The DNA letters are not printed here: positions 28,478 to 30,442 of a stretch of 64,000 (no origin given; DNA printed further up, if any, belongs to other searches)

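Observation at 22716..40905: R-less, kinase-containing methylation-linked defence locus (HTH, MTase, S-like subunit, NERD/tandem-kinase/ATPase, 553-aa protein, 1871-aa nuclease/HerA-like ATPase)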

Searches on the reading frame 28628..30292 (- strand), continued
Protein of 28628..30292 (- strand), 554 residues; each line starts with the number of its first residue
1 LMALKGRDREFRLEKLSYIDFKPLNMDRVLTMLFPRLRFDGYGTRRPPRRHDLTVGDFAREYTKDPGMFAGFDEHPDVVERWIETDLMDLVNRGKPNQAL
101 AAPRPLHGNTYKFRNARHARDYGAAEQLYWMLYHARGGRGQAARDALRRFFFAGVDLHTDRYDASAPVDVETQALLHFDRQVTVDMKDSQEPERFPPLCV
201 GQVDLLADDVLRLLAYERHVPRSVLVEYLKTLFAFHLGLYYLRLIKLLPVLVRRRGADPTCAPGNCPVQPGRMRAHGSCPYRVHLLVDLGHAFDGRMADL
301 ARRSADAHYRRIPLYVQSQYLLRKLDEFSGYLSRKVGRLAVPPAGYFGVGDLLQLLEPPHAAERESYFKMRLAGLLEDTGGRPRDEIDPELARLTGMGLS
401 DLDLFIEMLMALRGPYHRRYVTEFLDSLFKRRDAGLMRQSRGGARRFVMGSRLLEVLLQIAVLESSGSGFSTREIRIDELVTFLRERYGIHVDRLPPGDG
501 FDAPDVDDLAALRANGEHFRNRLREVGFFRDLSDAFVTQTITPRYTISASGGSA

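Call 82: find_related_loci(query=A5, collection=genome_contigs, flank=10000)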
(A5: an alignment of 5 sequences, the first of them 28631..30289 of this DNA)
Query A5 (553 aa) in genome_contigs; peptide patterns used: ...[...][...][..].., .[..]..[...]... (x = any residue, [..] = any of these).
429 stretches matched a pattern; 164 encode a relative of the query (tblastn E <= 1e-3); the best 80 are kept; 80 distinct loci.
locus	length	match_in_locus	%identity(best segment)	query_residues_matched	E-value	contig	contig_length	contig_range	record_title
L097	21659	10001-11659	87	1-553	0e+0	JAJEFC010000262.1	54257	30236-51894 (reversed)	MAG: Vicinamibacteria bacterium isolate p16x34bins.66 k141_45060, whole genome shotgun sequence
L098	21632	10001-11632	91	1-544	0e+0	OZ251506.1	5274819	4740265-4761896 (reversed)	MAG: Vicinamibacterales bacterium isolate aaa6a21a-436b-4590-abd6-8baef99f1637 genome assembly, chromosome: 1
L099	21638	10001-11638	83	1-546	0e+0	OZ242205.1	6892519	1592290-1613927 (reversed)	MAG: Vicinamibacterales bacterium isolate eeb0043e-0032-4cf8-a264-719f6bba5173 genome assembly, chromosome: 1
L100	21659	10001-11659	82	1-553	0e+0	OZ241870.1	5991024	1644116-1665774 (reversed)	MAG: Gammaproteobacteria bacterium isolate ca35ea08-545d-4259-bb59-35f508f037d2 genome assembly, chromosome: 1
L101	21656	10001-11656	82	1-552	0e+0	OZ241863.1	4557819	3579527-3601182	MAG: Spirochaetia bacterium isolate 5eda55f6-7d73-4064-946f-addbc1f4c2cc genome assembly, chromosome: 1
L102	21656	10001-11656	82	1-552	0e+0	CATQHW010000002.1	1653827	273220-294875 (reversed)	MAG: uncultured Spirochaetia bacterium isolate 66362a33-eddf-4579-992a-93dc3fc4ae3b genome assembly, contig: contig_2, w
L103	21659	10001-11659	80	1-553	0e+0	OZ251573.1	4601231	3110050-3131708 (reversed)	MAG: Spirochaetia bacterium isolate 136ba4c7-3ba6-41ec-ab90-2fabde2105be genome assembly, chromosome: 1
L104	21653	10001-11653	81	1-551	0e+0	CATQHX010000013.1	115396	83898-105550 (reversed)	MAG: Vicinamibacterales bacterium isolate b531ce64-1057-46bd-a004-e227214a256a genome assembly, contig: contig_13, whole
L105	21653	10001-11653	80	1-551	0e+0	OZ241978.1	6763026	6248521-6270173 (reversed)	MAG: Vicinamibacterales bacterium isolate 51a24197-77cf-4160-b0f1-11ac4e34766b genome assembly, chromosome: 1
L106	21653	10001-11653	79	1-551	0e+0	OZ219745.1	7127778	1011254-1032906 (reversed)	MAG: Vicinamibacterales bacterium isolate d5a9b4ee-eb88-4731-bb2c-80bf662b4d04 genome assembly, chromosome: 2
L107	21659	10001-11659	77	1-553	0e+0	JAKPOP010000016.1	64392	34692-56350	MAG: Deltaproteobacteria bacterium isolate JPNA_maxbin.075 k141_1236000, whole genome shotgun sequence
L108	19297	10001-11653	77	1-551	0e+0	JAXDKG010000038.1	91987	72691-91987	MAG: Acidobacteriota bacterium isolate BP_59 scaffold_1611543, whole genome shotgun sequence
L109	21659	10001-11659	77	1-553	0e+0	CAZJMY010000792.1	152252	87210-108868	MAG TPA_asm: uncultured Myxococcales bacterium isolate binchicken_co84_298 genome assembly, contig: k141_1418257, whole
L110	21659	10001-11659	76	1-553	0e+0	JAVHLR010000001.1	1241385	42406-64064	MAG: Patescibacteria group bacterium isolate Ess09-17 NODE_1_length_1241385_cov_18.045301, whole genome shotgun sequence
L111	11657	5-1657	77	1-551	0e+0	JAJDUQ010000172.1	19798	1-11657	MAG: Gammaproteobacteria bacterium isolate jk18x1bzbins.85 k141_230875, whole genome shotgun sequence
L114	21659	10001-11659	62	1-552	0e+0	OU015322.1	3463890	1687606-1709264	MAG: uncultured Rhodocyclaceae bacterium isolate DEC001_d71 genome assembly, chromosome: contig1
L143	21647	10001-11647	59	1-548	0e+0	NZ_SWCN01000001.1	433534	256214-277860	Desulforhopalus sp. IMCC35007 NODE_1_length_433534_cov_77.393609, whole genome shotgun sequence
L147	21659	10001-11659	58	1-552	0e+0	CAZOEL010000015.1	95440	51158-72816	MAG TPA_asm: uncultured Syntrophobacteraceae bacterium isolate binchicken_co269_257 genome assembly, contig: NODE_224_le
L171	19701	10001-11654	60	1-550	0e+0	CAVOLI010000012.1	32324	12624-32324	MAG: uncultured delta proteobacterium isolate MFD09964.bin.2.242 genome assembly, contig: contig_43266, whole genome sho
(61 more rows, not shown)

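Call 94: search_protein_families(library=pfam, proteins=[L143:2947-4065:+, L143:4058-4420:+, L147:2995-4113:+, L171:1172-2269:+, L114:3836-4318:+, L106:3306-4778:+, L106:1293-2816:+, L106:421-1989:+], max_evalue=0.001)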
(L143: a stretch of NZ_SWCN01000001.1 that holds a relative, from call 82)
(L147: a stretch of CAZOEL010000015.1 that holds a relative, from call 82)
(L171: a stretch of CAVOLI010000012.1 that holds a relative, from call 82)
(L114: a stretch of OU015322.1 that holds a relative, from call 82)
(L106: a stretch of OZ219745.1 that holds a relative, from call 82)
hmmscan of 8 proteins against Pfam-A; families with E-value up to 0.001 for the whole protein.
L143:2947-4065:+ (373 aa): 2 families
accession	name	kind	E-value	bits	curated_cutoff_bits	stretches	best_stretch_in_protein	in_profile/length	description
PF13784.11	Fic_N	-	1.5e-26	92.7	26.7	1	25-109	3-82/82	Fic/DOC family N-terminal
PF02661.23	Fic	-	4.9e-17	63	24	1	116-220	2-93/93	Fic/DOC family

L143:4058-4420:+ (121 aa): 0 families

L147:2995-4113:+ (373 aa): 2 families
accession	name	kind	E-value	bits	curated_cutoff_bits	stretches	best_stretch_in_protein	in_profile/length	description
PF13784.11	Fic_N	-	6.6e-26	90.6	26.7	1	24-107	2-80/82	Fic/DOC family N-terminal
PF02661.23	Fic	-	6.1e-15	56.3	24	1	115-219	1-92/93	Fic/DOC family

L171:1172-2269:+ (366 aa): 2 families
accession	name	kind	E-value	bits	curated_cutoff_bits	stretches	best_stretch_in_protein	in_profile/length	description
PF13784.11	Fic_N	-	5.7e-26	90.8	26.7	1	18-102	3-82/82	Fic/DOC family N-terminal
PF02661.23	Fic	-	4.7e-16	59.8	24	1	109-213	2-93/93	Fic/DOC family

L114:3836-4318:+ (161 aa): 0 families

L106:3306-4778:+ (491 aa): 3 families
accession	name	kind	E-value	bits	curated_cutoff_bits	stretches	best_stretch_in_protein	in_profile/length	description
PF01610.23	DDE_Tnp_ISL3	-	4.6e-75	252.9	23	1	237-471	1-237/240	Transposase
PF13542.12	HTH_Tnp_ISL3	-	1.4e-08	34.5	27.4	1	172-222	1-51/51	Helix-turn-helix domain of transposase family ISL3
PF14690.11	Zn_ribbon_ISL3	-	0.00022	22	25.5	1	122-167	2-47/47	zinc-finger of transposase IS204/IS1001/IS1096/IS1165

L106:1293-2816:+ (508 aa): 1 family
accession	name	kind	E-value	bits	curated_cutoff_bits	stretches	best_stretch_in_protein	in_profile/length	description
PF01909.29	NTP_transf_2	-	0.00056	20.7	21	0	331-360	16-45/93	Nucleotidyltransferase domain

L106:421-1989:+ (523 aa): 2 families
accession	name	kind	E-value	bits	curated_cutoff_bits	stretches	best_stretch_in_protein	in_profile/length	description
PF07519.17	Tannase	-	3.4e-113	379.6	29.8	1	86-517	2-489/490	Tannase and feruloyl esterase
PF00326.27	Peptidase_S9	-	4.8e-08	33.2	22.6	1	169-231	43-104/213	Prolyl oligopeptidase family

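Call 98: find_homologous_proteins(query=window:28631-30289:-, max_evalue=1e-10)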
Query window:28631-30289:- (553 aa): 1615 proteins with E <= 1e-10 among 8000 candidates; the best 120 are listed.
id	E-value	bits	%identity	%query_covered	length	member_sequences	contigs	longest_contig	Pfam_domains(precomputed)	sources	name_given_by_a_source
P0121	0.0e+0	1242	98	100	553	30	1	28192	PF26611.1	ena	-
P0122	0.0e+0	1150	90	100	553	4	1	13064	PF26611.1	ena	-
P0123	0.0e+0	1108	87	100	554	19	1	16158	PF26611.1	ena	-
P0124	0.0e+0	1107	87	100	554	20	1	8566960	PF26611.1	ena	-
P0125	0.0e+0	1058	83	100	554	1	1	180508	PF26611.1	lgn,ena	-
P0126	0.0e+0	1049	82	100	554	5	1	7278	PF26611.1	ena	-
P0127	0.0e+0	1048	82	100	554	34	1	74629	PF26611.1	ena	-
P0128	0.0e+0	1043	82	100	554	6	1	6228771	PF26611.1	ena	-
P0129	0.0e+0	1041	81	100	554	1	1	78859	PF26611.1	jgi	jgi:hypothetical protein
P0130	0.0e+0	1040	82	100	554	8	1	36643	PF26611.1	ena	-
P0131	0.0e+0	1040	81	100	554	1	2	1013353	PF26611.1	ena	-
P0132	0.0e+0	1038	82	100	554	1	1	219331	PF26611.1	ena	-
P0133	0.0e+0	1037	80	100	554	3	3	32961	PF26611.1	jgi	jgi:hypothetical protein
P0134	0.0e+0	1035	80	100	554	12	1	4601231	PF26611.1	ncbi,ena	-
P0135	0.0e+0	1034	81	100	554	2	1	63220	PF26611.1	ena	-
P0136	0.0e+0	1034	82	100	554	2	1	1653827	PF26611.1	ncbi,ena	-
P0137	0.0e+0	1034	82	99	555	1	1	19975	PF26611.1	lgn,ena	-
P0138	0.0e+0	1032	81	100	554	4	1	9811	PF26611.1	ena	-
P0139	0.0e+0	1032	82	100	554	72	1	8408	PF26611.1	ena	-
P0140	0.0e+0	1032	82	100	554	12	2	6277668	PF26611.1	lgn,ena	-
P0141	0.0e+0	1031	80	100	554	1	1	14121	PF26611.1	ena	-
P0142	0.0e+0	1030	81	100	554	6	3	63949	PF26611.1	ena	-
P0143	0.0e+0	1029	81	100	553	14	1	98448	PF26611.1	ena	-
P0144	0.0e+0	1029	80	100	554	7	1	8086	PF26611.1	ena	-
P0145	0.0e+0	1027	81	100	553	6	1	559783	PF26611.1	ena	-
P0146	0.0e+0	1024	80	100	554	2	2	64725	PF26611.1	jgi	-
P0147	0.0e+0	1020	80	100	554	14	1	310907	PF26611.1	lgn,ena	-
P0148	0.0e+0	1019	80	100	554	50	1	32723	PF26611.1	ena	-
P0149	0.0e+0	1019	79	100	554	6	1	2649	PF26611.1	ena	-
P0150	0.0e+0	1017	80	100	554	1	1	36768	PF26611.1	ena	-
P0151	0.0e+0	1013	80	100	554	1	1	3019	PF26611.1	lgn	-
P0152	0.0e+0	1012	80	100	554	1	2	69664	PF26611.1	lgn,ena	-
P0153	1.6e-298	1009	79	100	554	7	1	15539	PF26611.1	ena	-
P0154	2.5e-298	1008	79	100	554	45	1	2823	PF26611.1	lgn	-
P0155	2.1e-297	1005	78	100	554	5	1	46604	PF26611.1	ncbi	-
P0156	2.2e-296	1002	77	100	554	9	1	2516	PF26611.1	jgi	jgi:hypothetical protein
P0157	2.7e-296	1002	77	100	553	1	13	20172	PF26611.1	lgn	-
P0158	3.8e-295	998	77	100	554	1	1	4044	PF26611.1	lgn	-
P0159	1.2e-294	996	78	100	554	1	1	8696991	PF26611.1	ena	-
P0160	2.2e-294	995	78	100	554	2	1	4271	PF26611.1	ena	-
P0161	2.2e-294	995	79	100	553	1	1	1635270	PF26611.1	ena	-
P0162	2.8e-294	995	78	100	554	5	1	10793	PF26611.1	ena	-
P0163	3.8e-294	995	78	100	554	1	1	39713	PF26611.1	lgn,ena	-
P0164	2.3e-293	992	77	100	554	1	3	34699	PF26611.1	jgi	jgi:hypothetical protein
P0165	1.1e-292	990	79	100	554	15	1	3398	PF26611.1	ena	-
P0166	1.3e-292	990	77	99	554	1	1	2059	PF26611.1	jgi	jgi:hypothetical protein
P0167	1.9e-292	989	78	100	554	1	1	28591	PF26611.1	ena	-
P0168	5.1e-292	988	78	100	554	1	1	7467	PF26611.1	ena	-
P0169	5.8e-292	987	78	100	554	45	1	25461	PF26611.1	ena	-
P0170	5.1e-291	984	77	100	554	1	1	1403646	PF26611.1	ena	-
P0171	9.3e-291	983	77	100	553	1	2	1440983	PF26611.1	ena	-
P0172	7.4e-290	980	76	100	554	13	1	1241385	PF26611.1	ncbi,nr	ncbi:MAG: hypothetical protein RDU25_00275 [Patescibacteria group bacterium]|nr:hypothetical protein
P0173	8.2e-289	977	76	100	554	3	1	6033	PF26611.1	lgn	-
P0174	3.0e-288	975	77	99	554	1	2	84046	PF26611.1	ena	-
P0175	1.3e-287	973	80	95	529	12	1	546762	PF26611.1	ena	-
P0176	3.3e-287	972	76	100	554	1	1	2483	PF26611.1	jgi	-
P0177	4.9e-287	971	77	100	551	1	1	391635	PF26611.1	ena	-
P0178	9.5e-287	970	75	100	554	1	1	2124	PF26611.1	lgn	-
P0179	6.7e-286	967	79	95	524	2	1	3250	PF26611.1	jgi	jgi:hypothetical protein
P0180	2.5e-283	959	76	100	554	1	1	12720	PF26611.1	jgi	jgi:hypothetical protein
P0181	4.9e-271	918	71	100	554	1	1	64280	PF26611.1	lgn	-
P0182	3.6e-269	912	75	100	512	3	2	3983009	PF26611.1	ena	-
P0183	5.5e-263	892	71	100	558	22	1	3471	PF26611.1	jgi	jgi:hypothetical protein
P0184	5.3e-260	882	69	100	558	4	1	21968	PF26611.1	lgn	-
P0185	1.4e-258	877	68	100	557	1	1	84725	PF26611.1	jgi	jgi:hypothetical protein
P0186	1.1e-257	874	70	100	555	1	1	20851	PF26611.1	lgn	-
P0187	1.5e-257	874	70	99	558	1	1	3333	PF26611.1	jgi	jgi:hypothetical protein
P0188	1.2e-256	871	70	100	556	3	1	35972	PF26611.1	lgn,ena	-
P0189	2.0e-254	864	72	95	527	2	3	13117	PF26611.1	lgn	-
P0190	3.8e-254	863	72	95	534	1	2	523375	PF26611.1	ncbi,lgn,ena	-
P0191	8.8e-241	818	66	100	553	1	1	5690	PF26611.1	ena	-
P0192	1.6e-239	814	64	100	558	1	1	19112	PF26611.1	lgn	-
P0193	6.2e-238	809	64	99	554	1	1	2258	PF26611.1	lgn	-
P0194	9.0e-237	805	64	99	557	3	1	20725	PF26611.1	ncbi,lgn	-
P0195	2.7e-235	800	76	84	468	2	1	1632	PF26611.1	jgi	jgi:hypothetical protein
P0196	1.9e-233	794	64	99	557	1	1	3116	PF26611.1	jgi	jgi:hypothetical protein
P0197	3.9e-233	793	63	99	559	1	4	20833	PF26611.1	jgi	jgi:hypothetical protein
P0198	2.5e-232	791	64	99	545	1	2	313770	PF26611.1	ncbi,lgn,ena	-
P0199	3.5e-232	790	64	99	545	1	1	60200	PF26611.1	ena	-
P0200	5.8e-231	786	62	100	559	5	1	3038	PF26611.1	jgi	jgi:hypothetical protein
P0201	1.5e-230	785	62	99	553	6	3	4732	PF26611.1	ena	-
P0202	2.3e-230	784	63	99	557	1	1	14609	PF26611.1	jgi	jgi:hypothetical protein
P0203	4.0e-230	783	62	100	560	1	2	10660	PF26611.1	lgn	-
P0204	1.1e-229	782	61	100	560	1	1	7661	PF26611.1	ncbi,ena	-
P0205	1.4e-229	782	61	100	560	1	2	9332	PF26611.1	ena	-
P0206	1.5e-229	781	61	100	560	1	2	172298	PF26611.1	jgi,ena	-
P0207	2.6e-229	781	61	100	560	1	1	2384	PF26611.1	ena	-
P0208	3.3e-229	780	61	100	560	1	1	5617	PF26611.1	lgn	-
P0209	3.3e-229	780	62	100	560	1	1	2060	PF26611.1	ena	-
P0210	3.4e-229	780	62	100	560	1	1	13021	PF26611.1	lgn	-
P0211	4.0e-229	780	62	100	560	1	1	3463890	PF26611.1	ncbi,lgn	-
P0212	4.3e-229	780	61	100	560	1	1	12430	PF26611.1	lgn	-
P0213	5.3e-229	780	62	100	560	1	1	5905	PF26611.1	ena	-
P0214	5.9e-229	779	61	100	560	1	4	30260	PF26611.1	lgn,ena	-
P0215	6.1e-229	779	61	100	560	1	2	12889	PF26611.1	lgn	-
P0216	6.1e-229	779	61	100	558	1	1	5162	PF26611.1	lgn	-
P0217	6.1e-229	779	61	100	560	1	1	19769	PF26611.1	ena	-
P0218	6.4e-229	779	62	100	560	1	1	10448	PF26611.1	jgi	-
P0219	8.1e-229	779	61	100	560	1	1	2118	PF26611.1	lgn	-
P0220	8.2e-229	779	61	100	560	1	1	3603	PF26611.1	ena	-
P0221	8.5e-229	779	62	100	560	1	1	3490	PF26611.1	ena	-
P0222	8.7e-229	779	61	100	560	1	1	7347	PF26611.1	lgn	-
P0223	8.7e-229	779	62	100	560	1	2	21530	PF26611.1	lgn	-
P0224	8.9e-229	779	62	100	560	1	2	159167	PF26611.1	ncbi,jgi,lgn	ncbi:MAG: methylation-associated defense system protein MAD7 [Thiobacillus sp.]|jgi:hypothetical pro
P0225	1.0e-228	779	62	100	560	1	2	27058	PF26611.1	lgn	-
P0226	1.1e-228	779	62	100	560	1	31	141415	PF26611.1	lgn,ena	-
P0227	1.1e-228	778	62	100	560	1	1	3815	PF26611.1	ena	-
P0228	1.2e-228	778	62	99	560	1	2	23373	PF26611.1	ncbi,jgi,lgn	jgi:hypothetical protein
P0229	1.2e-228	778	62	100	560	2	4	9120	PF26611.1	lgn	-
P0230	1.3e-228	778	61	100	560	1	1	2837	PF26611.1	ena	-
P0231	1.4e-228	778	62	100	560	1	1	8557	PF26611.1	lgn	-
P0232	1.4e-228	778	61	100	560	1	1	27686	PF26611.1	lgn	-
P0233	1.5e-228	778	61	100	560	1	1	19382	PF26611.1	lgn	-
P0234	1.7e-228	778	62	99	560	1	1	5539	PF26611.1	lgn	-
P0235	1.9e-228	778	62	99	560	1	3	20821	PF26611.1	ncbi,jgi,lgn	jgi:hypothetical protein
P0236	2.1e-228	778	61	100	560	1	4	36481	PF26611.1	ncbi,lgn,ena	-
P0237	2.2e-228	778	62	100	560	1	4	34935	PF26611.1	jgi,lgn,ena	jgi:hypothetical protein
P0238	2.2e-228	778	61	100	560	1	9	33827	PF26611.1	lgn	-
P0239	2.3e-228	777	62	100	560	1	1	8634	PF26611.1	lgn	-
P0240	2.3e-228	777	61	100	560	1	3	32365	PF26611.1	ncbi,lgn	-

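Call 99: find_encoding_contigs(protein=P0121, flank=10000, max_places=3)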
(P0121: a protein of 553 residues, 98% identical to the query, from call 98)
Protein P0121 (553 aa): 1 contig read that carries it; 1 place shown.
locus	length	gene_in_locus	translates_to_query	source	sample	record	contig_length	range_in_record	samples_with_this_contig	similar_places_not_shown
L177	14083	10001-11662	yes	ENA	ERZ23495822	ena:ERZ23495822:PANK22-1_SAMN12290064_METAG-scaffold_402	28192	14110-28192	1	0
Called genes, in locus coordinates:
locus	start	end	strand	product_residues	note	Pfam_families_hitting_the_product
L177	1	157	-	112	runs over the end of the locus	PF01381:HTH_3, PF12844:HTH_19 (weak), PF13560:HTH_31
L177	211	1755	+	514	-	-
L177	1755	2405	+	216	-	PF02384:N6_Mtase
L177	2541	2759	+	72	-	-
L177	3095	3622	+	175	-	-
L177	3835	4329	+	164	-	-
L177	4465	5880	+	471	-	-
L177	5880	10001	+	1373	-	PF08378:NERD, PF00069:Pkinase, PF07714:PK_Tyr_Ser-Thr, PF00069:Pkinase, PF07714:PK_Tyr_Ser-Thr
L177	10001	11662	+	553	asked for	PF26611:MAD7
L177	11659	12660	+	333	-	-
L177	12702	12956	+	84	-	-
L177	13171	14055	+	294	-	-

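Call 110: predict_structure(alignment_id=A7)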
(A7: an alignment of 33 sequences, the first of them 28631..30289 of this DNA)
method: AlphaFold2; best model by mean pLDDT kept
length: 553 residues; sequences in the alignment: 33
mean_pLDDT: 73.1   pTM: 0.77
mean pLDDT of the five models: 73.1, 72.5, 72.2, 71.8, 68.7
residues with pLDDT >= 90: 159; 70-90: 195; 50-70: 73; < 50: 126
segments of 3 or more residues with pLDDT < 50: 1-19, 34-58, 60-63, 65-69, 83-116, 169-192, 380-384, 531-536, 550-553
pLDDT, mean of each block of 10 residues (from residue 1): 40 42 73 45 32 45 48 56 42 31 25 48 77 85 85 59 58 44 36 66 93 89 88 95 90 68 75 84 92 92 95 92 89 87 78 90 92 69 61 87 91 84 91 89 91 94 84 91 95 89 93 94 73 55 73 32
secondary structure, 60 per line:
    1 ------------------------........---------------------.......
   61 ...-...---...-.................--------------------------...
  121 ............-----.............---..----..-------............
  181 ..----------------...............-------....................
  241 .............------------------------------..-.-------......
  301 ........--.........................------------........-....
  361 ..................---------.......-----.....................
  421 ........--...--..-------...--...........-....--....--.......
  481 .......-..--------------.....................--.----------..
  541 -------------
elements in order: H25-32 H54-63 H75-91 H118-132 H138-150 H169-182 H199-213 H221-253 H295-308 H311-335 H348-355 H357-378 H388-394 H400-428 E445-447 H450-460 E462-465 E468-471 H476-487 H505-525
